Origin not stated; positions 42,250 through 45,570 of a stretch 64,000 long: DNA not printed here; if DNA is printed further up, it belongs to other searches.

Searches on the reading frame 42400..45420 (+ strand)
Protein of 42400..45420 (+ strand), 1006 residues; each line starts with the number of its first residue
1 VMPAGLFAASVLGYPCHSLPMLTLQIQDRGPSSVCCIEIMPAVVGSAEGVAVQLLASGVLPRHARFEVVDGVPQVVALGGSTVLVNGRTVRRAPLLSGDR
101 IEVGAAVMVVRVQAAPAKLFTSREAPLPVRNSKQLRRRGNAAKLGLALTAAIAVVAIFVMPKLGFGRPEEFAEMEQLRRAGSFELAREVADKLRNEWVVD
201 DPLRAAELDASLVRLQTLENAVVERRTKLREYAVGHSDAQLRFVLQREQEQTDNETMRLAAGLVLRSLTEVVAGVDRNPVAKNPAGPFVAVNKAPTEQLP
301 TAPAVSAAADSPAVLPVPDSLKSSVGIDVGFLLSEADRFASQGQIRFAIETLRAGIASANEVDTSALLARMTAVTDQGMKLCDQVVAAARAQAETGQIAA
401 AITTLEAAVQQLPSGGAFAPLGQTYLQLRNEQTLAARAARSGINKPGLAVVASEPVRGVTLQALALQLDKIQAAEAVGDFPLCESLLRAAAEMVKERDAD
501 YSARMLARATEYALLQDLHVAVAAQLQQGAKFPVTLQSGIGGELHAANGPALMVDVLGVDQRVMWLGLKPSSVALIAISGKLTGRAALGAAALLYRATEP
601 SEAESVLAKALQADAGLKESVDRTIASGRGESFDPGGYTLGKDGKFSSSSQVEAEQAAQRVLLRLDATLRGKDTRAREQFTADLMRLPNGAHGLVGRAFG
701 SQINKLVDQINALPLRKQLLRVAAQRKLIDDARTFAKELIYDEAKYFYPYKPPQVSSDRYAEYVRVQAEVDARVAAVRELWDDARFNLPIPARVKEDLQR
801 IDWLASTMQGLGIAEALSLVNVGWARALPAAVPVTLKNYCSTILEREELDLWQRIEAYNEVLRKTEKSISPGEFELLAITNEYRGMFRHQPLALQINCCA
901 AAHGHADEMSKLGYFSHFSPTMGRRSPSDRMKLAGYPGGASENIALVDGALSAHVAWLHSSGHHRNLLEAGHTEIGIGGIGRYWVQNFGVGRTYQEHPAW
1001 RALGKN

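Call 17: search_protein_families(library=pfam, proteins=[window:42400-45420:+], max_evalue=0.001)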
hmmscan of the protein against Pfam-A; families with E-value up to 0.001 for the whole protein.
window:42400-45420:+ (1006 aa): 2 families
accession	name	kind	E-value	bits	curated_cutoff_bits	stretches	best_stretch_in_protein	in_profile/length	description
PF00188.32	CAP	-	3.6e-06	28.2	21.1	1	878-978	2-101/117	Cysteine-rich secretory protein family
PF00498.31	FHA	-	0.00071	20.4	20.7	0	43-104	2-67/67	FHA domain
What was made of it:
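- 42460..45420 (+): FHA-TM-CAP protein gene (986 aa). It recurs as a downstream neighbour of the activator in other loci and is a possible associated component. Pfam FHA and CAP domains (call 17).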
